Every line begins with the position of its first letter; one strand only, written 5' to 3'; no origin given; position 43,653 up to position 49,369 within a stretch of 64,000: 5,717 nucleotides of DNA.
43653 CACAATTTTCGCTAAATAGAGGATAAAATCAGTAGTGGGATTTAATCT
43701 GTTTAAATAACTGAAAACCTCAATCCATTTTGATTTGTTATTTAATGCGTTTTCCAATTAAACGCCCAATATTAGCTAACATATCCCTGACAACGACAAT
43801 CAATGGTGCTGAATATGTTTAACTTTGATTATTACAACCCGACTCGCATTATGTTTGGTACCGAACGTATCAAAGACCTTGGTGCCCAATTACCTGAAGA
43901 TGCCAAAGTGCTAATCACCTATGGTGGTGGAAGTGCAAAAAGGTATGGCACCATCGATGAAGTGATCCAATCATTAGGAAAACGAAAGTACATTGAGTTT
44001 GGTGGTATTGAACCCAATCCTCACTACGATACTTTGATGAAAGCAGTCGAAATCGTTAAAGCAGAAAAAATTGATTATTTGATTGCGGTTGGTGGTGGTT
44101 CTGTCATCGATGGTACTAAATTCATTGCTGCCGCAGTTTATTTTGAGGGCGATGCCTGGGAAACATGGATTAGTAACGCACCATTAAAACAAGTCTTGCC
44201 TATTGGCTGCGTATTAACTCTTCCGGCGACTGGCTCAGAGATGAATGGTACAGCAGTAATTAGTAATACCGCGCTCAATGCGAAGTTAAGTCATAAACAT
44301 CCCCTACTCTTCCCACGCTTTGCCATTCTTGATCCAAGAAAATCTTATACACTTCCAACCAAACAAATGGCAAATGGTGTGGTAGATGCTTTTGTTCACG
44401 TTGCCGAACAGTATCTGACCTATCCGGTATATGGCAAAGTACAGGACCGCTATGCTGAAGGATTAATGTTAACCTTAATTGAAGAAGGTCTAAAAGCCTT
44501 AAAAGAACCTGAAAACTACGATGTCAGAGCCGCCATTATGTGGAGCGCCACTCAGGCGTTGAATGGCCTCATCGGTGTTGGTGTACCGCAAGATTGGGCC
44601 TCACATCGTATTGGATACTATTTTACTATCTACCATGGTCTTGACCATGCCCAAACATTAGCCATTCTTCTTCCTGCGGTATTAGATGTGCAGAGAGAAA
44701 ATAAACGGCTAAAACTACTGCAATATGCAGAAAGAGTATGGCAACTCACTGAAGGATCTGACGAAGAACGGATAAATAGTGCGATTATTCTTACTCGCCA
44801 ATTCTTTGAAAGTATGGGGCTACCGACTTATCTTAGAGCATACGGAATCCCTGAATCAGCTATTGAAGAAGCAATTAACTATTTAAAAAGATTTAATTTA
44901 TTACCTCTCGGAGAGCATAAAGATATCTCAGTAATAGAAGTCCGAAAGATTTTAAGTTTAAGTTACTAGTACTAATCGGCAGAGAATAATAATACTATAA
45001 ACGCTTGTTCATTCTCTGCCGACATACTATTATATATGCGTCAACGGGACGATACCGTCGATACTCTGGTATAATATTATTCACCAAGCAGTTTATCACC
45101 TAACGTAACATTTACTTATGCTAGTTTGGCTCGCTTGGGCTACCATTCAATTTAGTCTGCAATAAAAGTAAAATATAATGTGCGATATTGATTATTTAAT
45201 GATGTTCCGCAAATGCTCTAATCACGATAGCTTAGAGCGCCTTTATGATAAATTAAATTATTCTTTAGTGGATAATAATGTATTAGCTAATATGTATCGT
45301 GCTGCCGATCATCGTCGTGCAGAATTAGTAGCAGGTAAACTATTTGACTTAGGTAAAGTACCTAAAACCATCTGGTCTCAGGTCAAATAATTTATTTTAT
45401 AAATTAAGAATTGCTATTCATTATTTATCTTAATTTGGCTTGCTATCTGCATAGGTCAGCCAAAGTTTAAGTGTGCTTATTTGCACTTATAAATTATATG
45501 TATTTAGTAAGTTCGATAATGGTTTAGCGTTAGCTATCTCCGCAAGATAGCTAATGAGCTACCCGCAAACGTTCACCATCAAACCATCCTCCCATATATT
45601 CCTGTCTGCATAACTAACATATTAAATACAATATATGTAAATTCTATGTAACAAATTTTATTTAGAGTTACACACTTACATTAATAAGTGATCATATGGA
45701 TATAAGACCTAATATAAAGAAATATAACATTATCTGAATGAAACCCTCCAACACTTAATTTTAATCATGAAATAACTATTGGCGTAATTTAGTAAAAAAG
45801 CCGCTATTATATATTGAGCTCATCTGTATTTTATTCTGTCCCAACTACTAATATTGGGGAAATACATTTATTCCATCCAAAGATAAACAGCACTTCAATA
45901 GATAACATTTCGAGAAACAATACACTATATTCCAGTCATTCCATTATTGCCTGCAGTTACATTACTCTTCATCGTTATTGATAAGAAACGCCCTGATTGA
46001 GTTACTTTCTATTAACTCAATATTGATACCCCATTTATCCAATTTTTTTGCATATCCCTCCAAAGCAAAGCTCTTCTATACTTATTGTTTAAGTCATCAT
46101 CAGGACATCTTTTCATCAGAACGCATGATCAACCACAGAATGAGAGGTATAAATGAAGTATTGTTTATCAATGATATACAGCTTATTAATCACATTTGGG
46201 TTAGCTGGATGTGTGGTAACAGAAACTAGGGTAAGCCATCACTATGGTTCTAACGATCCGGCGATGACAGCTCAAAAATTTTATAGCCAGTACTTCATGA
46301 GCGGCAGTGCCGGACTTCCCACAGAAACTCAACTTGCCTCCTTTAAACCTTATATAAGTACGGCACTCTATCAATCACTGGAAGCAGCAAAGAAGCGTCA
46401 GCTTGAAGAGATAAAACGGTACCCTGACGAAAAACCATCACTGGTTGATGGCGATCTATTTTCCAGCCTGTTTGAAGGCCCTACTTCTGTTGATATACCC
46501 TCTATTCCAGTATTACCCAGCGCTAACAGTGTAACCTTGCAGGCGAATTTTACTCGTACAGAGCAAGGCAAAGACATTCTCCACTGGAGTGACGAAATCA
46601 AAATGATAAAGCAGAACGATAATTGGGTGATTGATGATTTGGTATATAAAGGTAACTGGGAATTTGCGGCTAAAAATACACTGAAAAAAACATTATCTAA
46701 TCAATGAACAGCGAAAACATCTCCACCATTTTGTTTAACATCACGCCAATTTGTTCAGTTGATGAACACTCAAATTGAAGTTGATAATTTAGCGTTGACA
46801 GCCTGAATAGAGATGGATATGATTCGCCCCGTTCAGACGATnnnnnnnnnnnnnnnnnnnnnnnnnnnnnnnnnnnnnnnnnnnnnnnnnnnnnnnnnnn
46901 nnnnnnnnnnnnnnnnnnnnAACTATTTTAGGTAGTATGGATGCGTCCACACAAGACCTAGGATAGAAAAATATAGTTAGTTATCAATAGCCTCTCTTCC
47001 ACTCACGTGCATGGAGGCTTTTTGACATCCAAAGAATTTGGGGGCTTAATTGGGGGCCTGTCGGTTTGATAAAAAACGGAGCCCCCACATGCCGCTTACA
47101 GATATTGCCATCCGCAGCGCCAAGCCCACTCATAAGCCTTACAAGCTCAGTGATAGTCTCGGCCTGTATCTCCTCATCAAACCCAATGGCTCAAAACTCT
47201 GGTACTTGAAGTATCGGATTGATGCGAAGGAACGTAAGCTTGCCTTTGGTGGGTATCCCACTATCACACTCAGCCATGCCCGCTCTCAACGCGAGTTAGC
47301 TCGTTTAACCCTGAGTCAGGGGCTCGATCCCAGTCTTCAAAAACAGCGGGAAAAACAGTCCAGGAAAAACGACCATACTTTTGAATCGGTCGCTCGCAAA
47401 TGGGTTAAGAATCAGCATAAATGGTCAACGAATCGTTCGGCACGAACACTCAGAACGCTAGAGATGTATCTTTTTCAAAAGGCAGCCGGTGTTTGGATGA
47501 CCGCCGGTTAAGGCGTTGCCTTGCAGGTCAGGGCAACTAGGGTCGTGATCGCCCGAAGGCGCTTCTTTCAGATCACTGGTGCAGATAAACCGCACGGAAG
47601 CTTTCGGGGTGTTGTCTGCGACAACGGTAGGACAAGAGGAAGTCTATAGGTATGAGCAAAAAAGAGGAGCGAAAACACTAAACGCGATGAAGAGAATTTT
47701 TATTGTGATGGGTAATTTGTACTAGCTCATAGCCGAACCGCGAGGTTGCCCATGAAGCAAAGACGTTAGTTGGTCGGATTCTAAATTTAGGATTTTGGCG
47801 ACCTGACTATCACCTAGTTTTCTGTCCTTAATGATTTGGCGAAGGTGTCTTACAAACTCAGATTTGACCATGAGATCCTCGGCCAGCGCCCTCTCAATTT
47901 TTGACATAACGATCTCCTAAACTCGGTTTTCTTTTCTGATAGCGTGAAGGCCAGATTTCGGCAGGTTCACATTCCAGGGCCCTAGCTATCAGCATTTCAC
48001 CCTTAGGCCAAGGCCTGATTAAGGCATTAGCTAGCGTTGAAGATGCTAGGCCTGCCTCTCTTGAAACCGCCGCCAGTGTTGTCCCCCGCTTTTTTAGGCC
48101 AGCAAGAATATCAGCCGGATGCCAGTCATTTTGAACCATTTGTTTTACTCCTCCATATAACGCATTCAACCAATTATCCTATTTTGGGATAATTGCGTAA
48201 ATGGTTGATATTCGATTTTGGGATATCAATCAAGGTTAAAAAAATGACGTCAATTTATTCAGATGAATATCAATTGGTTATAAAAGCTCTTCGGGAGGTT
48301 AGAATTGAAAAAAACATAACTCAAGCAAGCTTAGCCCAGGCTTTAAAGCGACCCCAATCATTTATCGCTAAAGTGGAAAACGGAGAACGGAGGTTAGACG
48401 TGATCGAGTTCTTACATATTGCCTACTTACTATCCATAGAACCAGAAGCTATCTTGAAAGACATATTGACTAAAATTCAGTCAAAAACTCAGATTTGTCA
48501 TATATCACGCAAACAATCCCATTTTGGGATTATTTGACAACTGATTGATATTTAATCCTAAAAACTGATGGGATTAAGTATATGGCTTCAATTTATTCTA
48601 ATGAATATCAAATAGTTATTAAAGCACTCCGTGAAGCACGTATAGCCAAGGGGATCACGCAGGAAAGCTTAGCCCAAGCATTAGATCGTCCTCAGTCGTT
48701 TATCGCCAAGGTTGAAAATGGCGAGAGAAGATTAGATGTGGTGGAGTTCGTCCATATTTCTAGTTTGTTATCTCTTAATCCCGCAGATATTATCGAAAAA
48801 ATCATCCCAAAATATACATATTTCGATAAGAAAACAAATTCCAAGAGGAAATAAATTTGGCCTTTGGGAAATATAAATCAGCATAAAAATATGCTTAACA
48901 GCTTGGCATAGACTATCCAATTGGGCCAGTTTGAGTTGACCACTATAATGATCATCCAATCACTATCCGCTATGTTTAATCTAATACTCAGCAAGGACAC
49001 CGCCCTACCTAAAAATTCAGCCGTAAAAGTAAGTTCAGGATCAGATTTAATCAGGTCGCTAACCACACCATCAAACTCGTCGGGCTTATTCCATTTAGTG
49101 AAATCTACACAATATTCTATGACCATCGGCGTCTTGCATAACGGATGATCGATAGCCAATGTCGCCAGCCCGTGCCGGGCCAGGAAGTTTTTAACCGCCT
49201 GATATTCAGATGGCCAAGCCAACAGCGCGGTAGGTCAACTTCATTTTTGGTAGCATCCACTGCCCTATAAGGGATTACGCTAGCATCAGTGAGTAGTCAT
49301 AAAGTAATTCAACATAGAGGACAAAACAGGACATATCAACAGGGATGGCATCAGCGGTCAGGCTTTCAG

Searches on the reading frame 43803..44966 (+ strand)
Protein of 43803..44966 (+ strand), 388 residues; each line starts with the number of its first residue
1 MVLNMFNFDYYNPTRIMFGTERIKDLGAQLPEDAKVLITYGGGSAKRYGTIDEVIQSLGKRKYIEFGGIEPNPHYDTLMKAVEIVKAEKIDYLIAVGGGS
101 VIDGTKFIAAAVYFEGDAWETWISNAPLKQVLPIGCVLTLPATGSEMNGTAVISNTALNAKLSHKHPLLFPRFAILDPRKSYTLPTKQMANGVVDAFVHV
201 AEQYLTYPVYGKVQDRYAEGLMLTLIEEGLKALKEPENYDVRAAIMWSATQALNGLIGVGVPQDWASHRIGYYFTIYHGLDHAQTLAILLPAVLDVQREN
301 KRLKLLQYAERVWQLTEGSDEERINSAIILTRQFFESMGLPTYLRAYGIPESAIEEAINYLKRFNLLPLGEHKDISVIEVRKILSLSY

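Call 9: search_protein_families(library=pfam, proteins=[window:43803-44966:+], max_evalue=0.01)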
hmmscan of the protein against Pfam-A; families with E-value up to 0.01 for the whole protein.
window:43803-44966:+ (388 aa): 4 families
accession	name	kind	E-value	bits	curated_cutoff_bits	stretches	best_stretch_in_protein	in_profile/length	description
PF00465.25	Fe-ADH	-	3.6e-40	137.7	31.3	1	13-178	1-168/168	Iron-containing alcohol dehydrogenase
PF25137.1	ADH_Fe_C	-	2e-21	77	27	1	190-358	2-165/194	Fe-containing alcohol dehydrogenase family, C-terminal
PF13685.12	Fe-ADH_2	-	1.3e-06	28.9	28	1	29-110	16-95/149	Iron-containing alcohol dehydrogenase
PF01761.26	DHQ_synthase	-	0.0061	16.7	24.2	0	76-111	17-52/115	3-dehydroquinate synthase N-terminal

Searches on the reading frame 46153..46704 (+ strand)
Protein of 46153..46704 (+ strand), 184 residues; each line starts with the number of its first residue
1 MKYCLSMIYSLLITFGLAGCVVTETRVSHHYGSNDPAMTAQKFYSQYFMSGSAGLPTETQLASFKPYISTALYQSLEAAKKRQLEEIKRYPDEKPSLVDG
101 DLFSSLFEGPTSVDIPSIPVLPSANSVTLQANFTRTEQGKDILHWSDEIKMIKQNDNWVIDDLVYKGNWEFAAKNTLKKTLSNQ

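Call 9: search_protein_families(library=pfam, proteins=[window:46153-46704:+], max_evalue=0.01)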
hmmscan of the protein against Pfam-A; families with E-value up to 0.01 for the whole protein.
window:46153-46704:+ (184 aa): 1 family
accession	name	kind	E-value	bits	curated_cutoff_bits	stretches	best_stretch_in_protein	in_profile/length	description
PF12883.13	DUF3828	-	2.2e-05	25.1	26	1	36-166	2-123/125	Protein of unknown function (DUF3828)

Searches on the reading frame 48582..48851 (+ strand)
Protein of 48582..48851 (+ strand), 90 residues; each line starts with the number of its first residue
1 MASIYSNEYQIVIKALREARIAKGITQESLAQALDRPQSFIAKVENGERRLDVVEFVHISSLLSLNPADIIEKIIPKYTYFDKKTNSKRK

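Call 10: search_protein_families(library=padloc, proteins=[window:48582-48851:+], max_evalue=0.1)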
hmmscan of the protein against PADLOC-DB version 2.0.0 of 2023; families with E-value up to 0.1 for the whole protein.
window:48582-48851:+ (90 aa): 18 families
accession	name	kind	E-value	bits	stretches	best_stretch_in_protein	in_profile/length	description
PDLC03665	Control_protein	-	6.2e-08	30.8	1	14-72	14-70/77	control protein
PDLC03664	Control_protein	-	7.8e-08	30.7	1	14-69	16-71/74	control protein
PDLC02926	HTH_VI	-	1.7e-07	29.4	1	14-53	4-43/92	-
PDLC04142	capH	-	1e-06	27.7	1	8-50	3-44/103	capH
PDLC03951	RmrA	-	2.8e-06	24.6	1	15-73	12-70/400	-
PDLC03952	RmrA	-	2.7e-05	21.2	1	9-65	20-76/395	-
PDLC03954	RmrA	-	0.00015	18.8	1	12-68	11-67/380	-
PDLC04775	PDC-M69A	-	0.00016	20.2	1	11-72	7-68/113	-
PDLC03947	RmrA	-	0.00032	17.7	1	7-50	7-50/383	-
PDLC03668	Control_protein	-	0.0014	17.1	1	10-56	10-53/79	control protein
PDLC04760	PDC-M64C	-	0.002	16.5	1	12-64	27-79/93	-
PDLC03666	Control_protein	-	0.0024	16.3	1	19-67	14-62/77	control protein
PDLC03948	RmrA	-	0.004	14.1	1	15-64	12-61/397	-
PDLC03944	RmrA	-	0.0075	13.4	1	10-66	5-61/384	-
PDLC04758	PDC-M64B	-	0.0078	14.7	1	22-88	41-105/123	-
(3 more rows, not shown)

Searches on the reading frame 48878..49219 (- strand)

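Call 10: search_protein_families(library=padloc, proteins=[window:48878-49219:-], max_evalue=0.1)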
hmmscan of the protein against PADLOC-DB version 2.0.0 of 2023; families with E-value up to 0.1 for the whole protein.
window:48878-49219:- (113 aa): 1 family
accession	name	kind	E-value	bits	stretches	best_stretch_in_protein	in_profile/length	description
PDLC01445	Cmr1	-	0.039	11.9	1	71-109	232-270/276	"CAS-III-B,CAS-III-C; effector_G7"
